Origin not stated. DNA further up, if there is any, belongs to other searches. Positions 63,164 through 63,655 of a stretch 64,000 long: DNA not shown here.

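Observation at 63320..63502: ~60-aa cysteine-rich (two zinc-ribbon-like) insertion in the N-terminal region of RpoB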

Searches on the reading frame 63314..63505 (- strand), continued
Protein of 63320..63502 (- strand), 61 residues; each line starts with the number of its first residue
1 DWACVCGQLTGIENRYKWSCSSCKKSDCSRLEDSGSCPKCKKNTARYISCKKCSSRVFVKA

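Call 56: fold_search(model_id=the predicted structure, library=pdb)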
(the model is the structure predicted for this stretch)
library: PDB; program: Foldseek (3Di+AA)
matches with E <= 10: 328; with E <= 0.001: 0
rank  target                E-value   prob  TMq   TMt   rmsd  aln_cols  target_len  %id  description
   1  8q67_D                7.8e-01  0.66  0.44  0.06   3.6        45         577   24  Crystal structure of a homohexameric MCM from M. acidophilum (released 2025-03-12)
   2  8q67_E                1.0e+00  0.54  0.43  0.06   3.7        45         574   24  Crystal structure of a homohexameric MCM from M. acidophilum (released 2025-03-12)
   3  8q67_B                1.1e+00  0.57  0.45  0.06   3.2        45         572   24  Crystal structure of a homohexameric MCM from M. acidophilum (released 2025-03-12)
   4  8q67_C                1.2e+00  0.54  0.44  0.06   3.5        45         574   24  Crystal structure of a homohexameric MCM from M. acidophilum (released 2025-03-12)
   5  8q67_F                1.2e+00  0.54  0.43  0.06   3.6        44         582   23  Crystal structure of a homohexameric MCM from M. acidophilum (released 2025-03-12)
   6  2n9o_MODEL_1_A        1.3e+00  0.69  0.40  0.56   2.3        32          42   22  Solution structure of RNF126 N-terminal zinc finger domain (released 2016-05-25)
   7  5g5l_L                1.3e+00  0.38  0.41  0.55   5.9        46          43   17  RNA polymerase I-Rrn3 complex at 4.8 A resolution (released 2016-07-27)
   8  8q67_A                1.3e+00  0.35  0.40  0.06   4.8        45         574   27  Crystal structure of a homohexameric MCM from M. acidophilum (released 2025-03-12)
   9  1vd4_MODEL_1_A        1.3e+00  0.08  0.26  0.26  11.2        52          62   15  Solution structure of the zinc finger domain of TFIIE alpha (released 2004-10-05)
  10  8c9d                  1.3e+00  0.06  0.23  0.03  12.2        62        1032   16  Priestia megaterium W130Q mutant of type 2 isoleucyl-tRNA synthetase complexed with an isoleucyl-adenylate analogue (released 2023-08-16)
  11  8c8w                  1.5e+00  0.06  0.23  0.03  12.2        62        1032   16  Priestia megaterium mupirocin hyper-resistant HIGH motif mutant of type 2 isoleucyl-tRNA synthetase complexed with an is (released 2023-08-16)
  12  8c8v                  1.5e+00  0.06  0.23  0.03  12.2        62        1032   16  Priestia megaterium mupirocin-resistant isoleucyl-tRNA synthetase 2 with a fully-resolved C-terminal tRNA-binding domain (released 2023-08-16)
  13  5xog_L                1.6e+00  0.57  0.43  0.56   2.9        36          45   19  RNA Polymerase II elongation complex bound with Spt5 KOW5 and Elf1 (released 2017-08-16)
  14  7t6d_B                1.6e+00  0.51  0.39  0.08   2.6        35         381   20  CryoEM structure of the YejM/LapB complex (released 2022-08-17)
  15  4qbi_A                1.6e+00  0.08  0.22  0.08   9.0        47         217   11  Crystal structure of a stable adenylate kinase variant AKlse6 (released 2014-06-25)
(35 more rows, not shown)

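Call 59: find_related_loci(query=A2, collection=viral_contigs, flank=3000)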
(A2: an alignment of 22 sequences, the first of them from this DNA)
Query A2 (64 aa) in viral_contigs; peptide patterns used: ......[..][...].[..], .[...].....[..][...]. (x = any residue, [..] = any of these).
57 stretches matched a pattern, but none encodes a relative of the query by tblastn (E <= 1e-3).

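Call 65: find_encoding_contigs(protein=P0250, flank=6000, max_places=2)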
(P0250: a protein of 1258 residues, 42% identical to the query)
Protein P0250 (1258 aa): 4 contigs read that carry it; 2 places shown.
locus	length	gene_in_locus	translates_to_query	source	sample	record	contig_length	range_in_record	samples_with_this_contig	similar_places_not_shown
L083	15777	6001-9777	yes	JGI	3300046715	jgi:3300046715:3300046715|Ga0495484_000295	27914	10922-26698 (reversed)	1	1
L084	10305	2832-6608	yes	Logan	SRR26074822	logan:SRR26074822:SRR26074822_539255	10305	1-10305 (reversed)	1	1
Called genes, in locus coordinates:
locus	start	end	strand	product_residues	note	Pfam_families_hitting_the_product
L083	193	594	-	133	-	PF19770:DUF6256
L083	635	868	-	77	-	PF19684:DUF6186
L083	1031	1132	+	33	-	-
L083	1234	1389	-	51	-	-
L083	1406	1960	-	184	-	PF01384:PHO4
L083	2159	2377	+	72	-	PF03176:MMPL (weak)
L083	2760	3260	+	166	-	PF00005:ABC_tran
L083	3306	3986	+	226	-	PF01810:LysE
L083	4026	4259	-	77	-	-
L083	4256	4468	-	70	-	-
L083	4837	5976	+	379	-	PF20703:nSTAND1 (weak), PF01637:ATPase_2 (weak), PF13191:AAA_16, PF24883:NPHP3_N (faint), PF05729:NACHT, PF13401:AAA_22 (weak)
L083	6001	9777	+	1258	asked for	PF00562:RNA_pol_Rpb2_6 (faint), PF04997:RNA_pol_Rpb1_1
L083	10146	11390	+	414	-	PF06925:MGDG_synth, PF02350:Epimerase_2 (weak), PF04101:Glyco_tran_28_C, PF13692:Glyco_trans_1_4 (weak)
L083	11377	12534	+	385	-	PF02449:Glyco_hydro_42 (weak)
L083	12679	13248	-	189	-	PF07883:Cupin_2, PF02311:AraC_binding (faint)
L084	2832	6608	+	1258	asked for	PF00562:RNA_pol_Rpb2_6 (faint), PF04997:RNA_pol_Rpb1_1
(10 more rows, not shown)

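Call 66: find_encoding_contigs(protein=P0251, flank=6000, max_places=2)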
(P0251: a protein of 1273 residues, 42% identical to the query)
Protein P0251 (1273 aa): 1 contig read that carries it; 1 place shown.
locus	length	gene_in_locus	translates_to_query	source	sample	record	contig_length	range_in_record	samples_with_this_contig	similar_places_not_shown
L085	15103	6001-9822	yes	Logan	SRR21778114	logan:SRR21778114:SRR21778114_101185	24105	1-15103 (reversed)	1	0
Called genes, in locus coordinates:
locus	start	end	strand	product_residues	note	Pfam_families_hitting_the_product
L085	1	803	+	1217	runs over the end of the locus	PF00271:Helicase_C, PF09369:MZB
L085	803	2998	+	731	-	PF00580:UvrD-helicase, PF13245:AAA_19, PF13361:UvrD_C, PF13538:UvrD_C_2 (faint)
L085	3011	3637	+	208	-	-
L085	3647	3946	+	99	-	-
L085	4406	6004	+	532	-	PF13401:AAA_22 (faint), PF20703:nSTAND1 (faint), PF13191:AAA_16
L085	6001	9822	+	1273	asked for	PF00562:RNA_pol_Rpb2_6, PF04997:RNA_pol_Rpb1_1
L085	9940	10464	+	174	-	-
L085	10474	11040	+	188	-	-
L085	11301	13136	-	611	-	PF02463:SMC_N (faint), PF13304:AAA_21, PF13175:AAA_15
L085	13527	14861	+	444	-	PF00931:NB-ARC (weak)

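Call 71: fold_search(model_id=the predicted structure, library=viral)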
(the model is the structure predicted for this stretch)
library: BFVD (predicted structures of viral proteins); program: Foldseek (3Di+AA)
matches with E <= 10: 243; with E <= 0.001: 0
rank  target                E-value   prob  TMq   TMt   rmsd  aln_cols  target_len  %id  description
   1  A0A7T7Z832            2.9e-02  0.96  0.41  0.07   7.8        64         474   20  4Fe-4S ferredoxin-type domain-containing protein [Pseudomonas phage TH15]
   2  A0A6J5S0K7            1.6e-01  0.96  0.42  0.42   3.5        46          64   17  Uncharacterized protein [uncultured Caudovirales phage]
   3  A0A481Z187            2.6e-01  0.54  0.35  0.09   8.3        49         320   24  Acyltransferase [Mimivirus LCMiAC01]
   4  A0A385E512            3.2e-01  0.90  0.41  0.27   3.2        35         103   23  Uncharacterized protein [Bacillus phage Hobo]
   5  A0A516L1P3            3.2e-01  0.80  0.44  0.44   4.0        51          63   22  (no name in the UniProt tables at hand)
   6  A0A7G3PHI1            3.6e-01  0.87  0.37  0.51   2.6        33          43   30  Putative DNA-directed RNA polymerase [Sphingomonas phage vB_StuS_MMDA13]
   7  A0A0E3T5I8            3.9e-01  0.13  0.28  0.30  11.8        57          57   23  Putative lipoprotein [Bacillus phage Stills]
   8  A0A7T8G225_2          4.1e-01  0.09  0.21  0.03  10.5        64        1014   19  Polyprotein [Soybean thrips iflavirus 5]
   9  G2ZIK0                4.4e-01  0.75  0.39  0.30   3.7        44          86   18  Uncharacterized protein [Staphylococcus phage ISP]
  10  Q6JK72                4.4e-01  0.09  0.21  0.08  10.8        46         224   22  Uncharacterized protein [Neodiprion sertifer nucleopolyhedrovirus]
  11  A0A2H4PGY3            4.7e-01  0.69  0.41  0.59   3.0        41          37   15  Uncharacterized protein [Klebsiella phage Sugarland]
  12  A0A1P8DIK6            4.7e-01  0.41  0.39  0.22   8.4        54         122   26  (no name in the UniProt tables at hand)
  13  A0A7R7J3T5            5.0e-01  0.91  0.45  0.45   3.1        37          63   16  (no name in the UniProt tables at hand)
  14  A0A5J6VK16            5.0e-01  0.25  0.34  0.20   8.7        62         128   13  RING-type domain-containing protein [Megaviridae environmental sample]
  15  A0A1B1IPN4            6.0e-01  0.75  0.38  0.40   3.3        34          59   20  (no name in the UniProt tables at hand)
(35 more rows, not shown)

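Call 81: search_dna_similar(query=P0239, collection=phages, mode=protein, max_rows=8)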
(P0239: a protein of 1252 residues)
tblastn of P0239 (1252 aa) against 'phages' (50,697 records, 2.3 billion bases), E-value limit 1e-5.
Records with a match: 36; places in all: 36; records where one place covers at least 80% of the query: 0.
Best place of each record, by identity: <60% 36.
By first word of the organism name: Rhizobium 10; Listeria 4; Salmonella 4; Acinetobacter 3; Escherichia 3; Vibrio 3; Staphylococcus 2; Bacteriophage 2; Yersinia 2; Enterococcus 1; and 2 more.
By host as written in the record: - 5; Listeria monocytogenes 4; Homo sapiens 2; Staphylococcus aureus 2; Rhizobium sp. N941 2; Rhizobium phaseoli INC1-2 2; Salmonella enterica subsp. enterica serovar Kentucky 2; Enterococcus faecalis 1; and 16 more.
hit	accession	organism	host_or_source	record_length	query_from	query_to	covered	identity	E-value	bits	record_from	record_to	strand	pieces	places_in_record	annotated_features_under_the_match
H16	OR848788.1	Listeria phage LM 4-14-1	Listeria monocytogenes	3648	757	1159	32%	32.6%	6e-55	215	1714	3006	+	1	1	record has no annotation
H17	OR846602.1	Enterococcus phage Efs 1-1-1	Enterococcus faecalis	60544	757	1159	32%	32.6%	9e-53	210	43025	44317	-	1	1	record has no annotation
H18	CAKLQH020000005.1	Acinetobacter phage MD-2021a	not known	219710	752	1159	33%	32.1%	2e-53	212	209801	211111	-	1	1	rpoC: DNA-directed RNA polymerase subunit beta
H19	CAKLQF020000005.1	Acinetobacter phage MD-2021a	not known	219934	752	1159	33%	32.1%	2e-53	212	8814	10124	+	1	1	rpoC: DNA-directed RNA polymerase subunit beta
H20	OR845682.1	Escherichia phage ECO95 1-6-1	Escherichia coli O157:H7 ATCC 43895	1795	757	1159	32%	31.6%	3e-51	197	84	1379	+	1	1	record has no annotation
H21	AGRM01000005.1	Salmonella enterica subsp. houtenae str. ATCC BAA-1581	Homo sapiens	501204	757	1159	32%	31.6%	1e-48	196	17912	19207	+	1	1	DNA-directed RNA polymerase, beta' subunit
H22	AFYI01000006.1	Salmonella enterica subsp. enterica serovar Infantis str. ...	Homo sapiens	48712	757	1159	32%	31.6%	2e-48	196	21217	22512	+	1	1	DNA-directed RNA polymerase, beta' subunit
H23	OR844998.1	Staphylococcus phage SA 1306 Kay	Staphylococcus aureus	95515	757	1159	32%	31.0%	8e-52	207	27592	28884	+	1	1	record has no annotation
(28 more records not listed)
